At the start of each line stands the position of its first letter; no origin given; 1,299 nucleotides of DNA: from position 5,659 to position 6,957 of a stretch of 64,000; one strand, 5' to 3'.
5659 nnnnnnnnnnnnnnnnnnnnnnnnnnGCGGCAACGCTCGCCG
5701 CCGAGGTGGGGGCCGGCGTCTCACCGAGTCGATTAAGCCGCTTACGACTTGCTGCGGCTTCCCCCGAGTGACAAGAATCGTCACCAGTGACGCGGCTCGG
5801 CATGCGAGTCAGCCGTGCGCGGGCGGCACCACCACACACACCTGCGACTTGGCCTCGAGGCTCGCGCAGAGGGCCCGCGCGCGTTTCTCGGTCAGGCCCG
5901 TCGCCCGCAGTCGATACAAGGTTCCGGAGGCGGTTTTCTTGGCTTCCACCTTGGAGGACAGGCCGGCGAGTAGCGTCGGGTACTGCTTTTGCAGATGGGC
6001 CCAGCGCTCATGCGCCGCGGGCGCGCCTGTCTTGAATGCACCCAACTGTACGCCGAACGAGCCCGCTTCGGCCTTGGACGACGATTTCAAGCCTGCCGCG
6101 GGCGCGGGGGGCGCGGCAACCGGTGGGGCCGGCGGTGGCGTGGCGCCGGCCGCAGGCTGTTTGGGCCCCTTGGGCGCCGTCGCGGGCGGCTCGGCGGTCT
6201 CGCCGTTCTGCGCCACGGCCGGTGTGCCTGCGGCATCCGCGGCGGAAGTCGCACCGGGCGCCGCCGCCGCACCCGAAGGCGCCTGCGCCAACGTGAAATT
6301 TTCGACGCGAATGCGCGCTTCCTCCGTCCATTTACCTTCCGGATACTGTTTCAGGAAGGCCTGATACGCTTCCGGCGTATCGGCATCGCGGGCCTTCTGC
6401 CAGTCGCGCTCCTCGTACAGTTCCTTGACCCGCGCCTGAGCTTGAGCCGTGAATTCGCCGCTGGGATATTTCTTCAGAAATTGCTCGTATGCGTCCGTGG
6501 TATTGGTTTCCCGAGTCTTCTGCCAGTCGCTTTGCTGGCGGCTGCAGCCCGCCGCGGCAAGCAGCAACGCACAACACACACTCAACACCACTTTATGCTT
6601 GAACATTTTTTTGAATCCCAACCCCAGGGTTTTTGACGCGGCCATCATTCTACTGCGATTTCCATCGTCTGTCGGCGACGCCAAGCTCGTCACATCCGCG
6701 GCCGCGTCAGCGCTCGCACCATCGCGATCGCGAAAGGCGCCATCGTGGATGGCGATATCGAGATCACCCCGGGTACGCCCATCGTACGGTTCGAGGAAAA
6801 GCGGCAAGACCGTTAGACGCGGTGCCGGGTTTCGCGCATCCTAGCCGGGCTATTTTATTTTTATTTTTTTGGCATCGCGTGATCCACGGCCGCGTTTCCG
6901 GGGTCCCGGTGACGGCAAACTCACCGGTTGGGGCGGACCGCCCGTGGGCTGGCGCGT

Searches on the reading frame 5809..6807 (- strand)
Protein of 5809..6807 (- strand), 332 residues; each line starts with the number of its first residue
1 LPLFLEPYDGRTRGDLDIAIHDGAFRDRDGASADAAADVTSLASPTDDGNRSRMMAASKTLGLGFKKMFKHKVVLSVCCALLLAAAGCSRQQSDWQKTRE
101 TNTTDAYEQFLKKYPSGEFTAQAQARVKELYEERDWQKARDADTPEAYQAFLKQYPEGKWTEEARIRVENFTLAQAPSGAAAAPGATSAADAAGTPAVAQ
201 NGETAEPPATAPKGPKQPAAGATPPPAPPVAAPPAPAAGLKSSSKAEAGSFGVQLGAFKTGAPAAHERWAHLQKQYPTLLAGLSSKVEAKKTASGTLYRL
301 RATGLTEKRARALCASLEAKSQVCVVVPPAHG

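Call 49: search_protein_families(library=pfam, proteins=[window:5809-6807:-], max_evalue=0.00001)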
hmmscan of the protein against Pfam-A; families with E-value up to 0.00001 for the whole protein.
window:5809-6807:- (332 aa): 1 family
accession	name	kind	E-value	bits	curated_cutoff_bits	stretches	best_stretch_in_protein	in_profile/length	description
PF05036.18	SPOR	-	5.7e-07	30.2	21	1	248-327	2-75/76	SPOR domain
